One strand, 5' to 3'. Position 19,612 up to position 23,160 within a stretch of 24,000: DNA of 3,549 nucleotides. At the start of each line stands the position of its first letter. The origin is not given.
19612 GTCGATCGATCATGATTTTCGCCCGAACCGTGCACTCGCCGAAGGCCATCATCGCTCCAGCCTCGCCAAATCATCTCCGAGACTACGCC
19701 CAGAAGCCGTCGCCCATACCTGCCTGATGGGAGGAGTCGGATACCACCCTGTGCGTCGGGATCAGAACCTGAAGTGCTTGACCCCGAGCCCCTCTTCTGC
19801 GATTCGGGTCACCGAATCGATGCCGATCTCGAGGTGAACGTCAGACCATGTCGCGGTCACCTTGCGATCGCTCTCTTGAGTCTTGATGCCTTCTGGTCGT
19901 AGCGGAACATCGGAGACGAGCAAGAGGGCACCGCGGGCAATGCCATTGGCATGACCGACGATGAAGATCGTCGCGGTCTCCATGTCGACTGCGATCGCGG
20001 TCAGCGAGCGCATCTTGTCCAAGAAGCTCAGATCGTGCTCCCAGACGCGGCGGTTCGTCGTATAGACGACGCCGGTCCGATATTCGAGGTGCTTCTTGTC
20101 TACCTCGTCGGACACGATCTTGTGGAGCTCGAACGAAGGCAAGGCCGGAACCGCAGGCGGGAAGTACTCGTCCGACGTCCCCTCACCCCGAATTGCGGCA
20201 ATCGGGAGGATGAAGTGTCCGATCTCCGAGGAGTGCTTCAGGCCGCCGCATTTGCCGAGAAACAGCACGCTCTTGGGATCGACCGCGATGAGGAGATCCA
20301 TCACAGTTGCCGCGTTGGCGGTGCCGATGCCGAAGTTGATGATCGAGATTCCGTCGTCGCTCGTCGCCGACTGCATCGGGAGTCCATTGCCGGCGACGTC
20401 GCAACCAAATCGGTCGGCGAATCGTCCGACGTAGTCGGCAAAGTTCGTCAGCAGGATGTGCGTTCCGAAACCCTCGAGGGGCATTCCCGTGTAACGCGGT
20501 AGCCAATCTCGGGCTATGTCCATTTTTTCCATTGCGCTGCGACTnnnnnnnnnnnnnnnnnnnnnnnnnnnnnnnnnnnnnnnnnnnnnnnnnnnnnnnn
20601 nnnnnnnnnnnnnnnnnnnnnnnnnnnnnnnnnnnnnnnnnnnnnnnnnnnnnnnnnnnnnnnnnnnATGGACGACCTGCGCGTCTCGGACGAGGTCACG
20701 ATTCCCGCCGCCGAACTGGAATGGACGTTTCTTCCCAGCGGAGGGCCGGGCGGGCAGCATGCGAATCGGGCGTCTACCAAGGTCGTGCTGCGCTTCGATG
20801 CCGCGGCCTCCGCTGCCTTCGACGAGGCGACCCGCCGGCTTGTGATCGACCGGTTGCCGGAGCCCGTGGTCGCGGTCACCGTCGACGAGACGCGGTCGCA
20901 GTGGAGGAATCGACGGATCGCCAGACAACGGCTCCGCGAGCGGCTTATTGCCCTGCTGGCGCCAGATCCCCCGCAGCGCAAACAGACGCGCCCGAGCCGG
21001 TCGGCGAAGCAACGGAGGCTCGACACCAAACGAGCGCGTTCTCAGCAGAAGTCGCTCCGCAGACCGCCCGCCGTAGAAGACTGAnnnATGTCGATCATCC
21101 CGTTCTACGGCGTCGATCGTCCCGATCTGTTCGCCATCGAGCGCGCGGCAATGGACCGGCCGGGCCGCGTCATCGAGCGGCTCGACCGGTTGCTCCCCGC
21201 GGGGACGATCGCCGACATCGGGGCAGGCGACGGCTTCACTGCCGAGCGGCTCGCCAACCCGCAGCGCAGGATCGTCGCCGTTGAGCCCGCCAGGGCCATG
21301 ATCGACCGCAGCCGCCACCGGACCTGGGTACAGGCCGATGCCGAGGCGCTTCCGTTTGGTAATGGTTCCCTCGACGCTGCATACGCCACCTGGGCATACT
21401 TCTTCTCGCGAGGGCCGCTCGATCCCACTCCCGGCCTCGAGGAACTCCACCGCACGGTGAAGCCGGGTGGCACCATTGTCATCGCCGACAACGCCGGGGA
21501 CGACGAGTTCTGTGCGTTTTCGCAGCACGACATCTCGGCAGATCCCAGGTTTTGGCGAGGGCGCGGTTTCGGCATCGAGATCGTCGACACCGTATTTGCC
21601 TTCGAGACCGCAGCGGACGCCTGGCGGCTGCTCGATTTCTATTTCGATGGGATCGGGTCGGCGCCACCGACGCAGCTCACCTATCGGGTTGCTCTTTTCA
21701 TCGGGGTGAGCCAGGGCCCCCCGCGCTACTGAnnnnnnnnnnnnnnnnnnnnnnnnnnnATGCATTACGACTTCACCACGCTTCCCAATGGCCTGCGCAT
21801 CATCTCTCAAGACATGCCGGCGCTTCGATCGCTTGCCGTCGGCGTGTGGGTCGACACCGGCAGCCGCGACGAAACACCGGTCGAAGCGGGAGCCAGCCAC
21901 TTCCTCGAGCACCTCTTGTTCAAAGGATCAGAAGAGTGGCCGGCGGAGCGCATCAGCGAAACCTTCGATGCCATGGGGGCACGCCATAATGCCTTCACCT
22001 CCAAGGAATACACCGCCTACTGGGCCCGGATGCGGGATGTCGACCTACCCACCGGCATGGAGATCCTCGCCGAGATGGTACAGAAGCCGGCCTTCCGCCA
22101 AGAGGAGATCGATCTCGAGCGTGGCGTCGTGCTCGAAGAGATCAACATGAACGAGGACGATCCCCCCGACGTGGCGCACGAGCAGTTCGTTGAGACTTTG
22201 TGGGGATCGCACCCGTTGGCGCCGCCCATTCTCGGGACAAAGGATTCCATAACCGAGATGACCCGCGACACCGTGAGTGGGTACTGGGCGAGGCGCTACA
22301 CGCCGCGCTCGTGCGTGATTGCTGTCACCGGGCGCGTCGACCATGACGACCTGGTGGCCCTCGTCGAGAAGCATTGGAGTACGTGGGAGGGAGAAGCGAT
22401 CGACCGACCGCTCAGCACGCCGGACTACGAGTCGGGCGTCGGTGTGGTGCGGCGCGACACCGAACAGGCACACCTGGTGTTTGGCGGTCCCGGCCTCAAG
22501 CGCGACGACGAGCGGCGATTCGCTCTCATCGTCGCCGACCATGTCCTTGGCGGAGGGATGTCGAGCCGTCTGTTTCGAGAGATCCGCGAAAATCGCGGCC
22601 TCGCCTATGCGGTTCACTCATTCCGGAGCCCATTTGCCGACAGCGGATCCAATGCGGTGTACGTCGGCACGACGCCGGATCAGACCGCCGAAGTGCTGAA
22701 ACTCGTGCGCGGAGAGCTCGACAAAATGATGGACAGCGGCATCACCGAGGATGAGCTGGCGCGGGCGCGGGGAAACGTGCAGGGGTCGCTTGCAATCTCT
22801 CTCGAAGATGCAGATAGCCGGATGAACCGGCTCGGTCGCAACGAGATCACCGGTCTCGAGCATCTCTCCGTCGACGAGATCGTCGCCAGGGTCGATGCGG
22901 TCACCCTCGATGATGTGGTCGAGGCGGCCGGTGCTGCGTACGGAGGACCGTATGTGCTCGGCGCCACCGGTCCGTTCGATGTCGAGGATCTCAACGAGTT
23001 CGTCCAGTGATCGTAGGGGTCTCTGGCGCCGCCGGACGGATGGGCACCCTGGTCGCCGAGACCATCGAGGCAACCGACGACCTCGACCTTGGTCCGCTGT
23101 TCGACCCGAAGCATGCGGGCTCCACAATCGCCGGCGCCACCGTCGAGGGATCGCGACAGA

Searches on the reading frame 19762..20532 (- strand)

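Call 63: search_protein_families(library=pfam, proteins=[window:19762-20532:-], max_evalue=0.001)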
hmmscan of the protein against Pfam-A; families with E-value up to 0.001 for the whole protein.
window:19762-20532:- (256 aa): 1 family
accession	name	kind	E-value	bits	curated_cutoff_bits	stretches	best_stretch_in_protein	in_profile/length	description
PF01048.26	PNP_UDP_1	-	1.9e-28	99.9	25.1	1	60-212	42-202/233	Phosphorylase superfamily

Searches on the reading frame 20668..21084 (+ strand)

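Call 63: search_protein_families(library=pfam, proteins=[window:20668-21084:+], max_evalue=0.001)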
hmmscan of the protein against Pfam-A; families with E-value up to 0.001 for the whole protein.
window:20668-21084:+ (138 aa): 1 family
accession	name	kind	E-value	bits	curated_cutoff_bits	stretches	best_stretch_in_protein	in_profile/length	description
PF00472.26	RF-1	-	5.1e-17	62.3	35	1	9-131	4-116/116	RF-1 domain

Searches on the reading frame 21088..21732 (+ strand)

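Call 63: search_protein_families(library=pfam, proteins=[window:21088-21732:+], max_evalue=0.001)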
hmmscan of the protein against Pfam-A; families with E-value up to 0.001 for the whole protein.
window:21088-21732:+ (214 aa): 6 families
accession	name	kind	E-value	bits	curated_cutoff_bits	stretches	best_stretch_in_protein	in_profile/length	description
PF08241.18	Methyltransf_11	-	1.5e-14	54.9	21.2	1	43-132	2-95/95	Methyltransferase domain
PF13649.12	Methyltransf_25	-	1.1e-12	49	27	1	41-128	1-97/97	Methyltransferase domain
PF08242.18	Methyltransf_12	-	3.7e-06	28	30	1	43-130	2-98/98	Methyltransferase domain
PF13489.12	Methyltransf_23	-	4.8e-06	26.8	27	1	24-150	5-124/164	Methyltransferase domain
PF13847.12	Methyltransf_31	-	0.00022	21.4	27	1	39-155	5-128/145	Methyltransferase domain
PF01209.24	Ubie_methyltran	-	0.00027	20.8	20.1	1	76-133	98-152/233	ubiE/COQ5 methyltransferase family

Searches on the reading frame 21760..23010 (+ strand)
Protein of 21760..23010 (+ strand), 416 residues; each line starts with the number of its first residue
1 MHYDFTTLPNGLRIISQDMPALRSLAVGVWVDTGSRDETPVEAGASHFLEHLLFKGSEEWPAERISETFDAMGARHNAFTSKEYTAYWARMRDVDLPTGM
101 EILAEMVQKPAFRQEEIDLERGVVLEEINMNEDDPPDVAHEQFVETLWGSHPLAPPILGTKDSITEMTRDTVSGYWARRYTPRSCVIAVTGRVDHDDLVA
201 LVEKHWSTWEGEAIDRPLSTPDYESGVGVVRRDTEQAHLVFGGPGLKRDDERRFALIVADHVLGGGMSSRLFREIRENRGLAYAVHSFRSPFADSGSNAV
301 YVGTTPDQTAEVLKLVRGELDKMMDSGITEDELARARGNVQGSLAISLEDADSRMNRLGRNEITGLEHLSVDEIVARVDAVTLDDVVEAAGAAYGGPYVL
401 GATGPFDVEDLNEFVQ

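Call 63: search_protein_families(library=pfam, proteins=[window:21760-23010:+], max_evalue=0.001)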
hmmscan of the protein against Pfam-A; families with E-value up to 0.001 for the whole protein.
window:21760-23010:+ (416 aa): 2 families
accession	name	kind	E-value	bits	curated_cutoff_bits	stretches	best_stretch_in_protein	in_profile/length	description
PF05193.26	Peptidase_M16_C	-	4.3e-41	141.2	23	1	167-337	2-178/181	Peptidase M16 inactive domain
PF00675.25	Peptidase_M16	-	1.5e-39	135.7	22.3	1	13-160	1-148/149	Insulinase (Peptidase family M16)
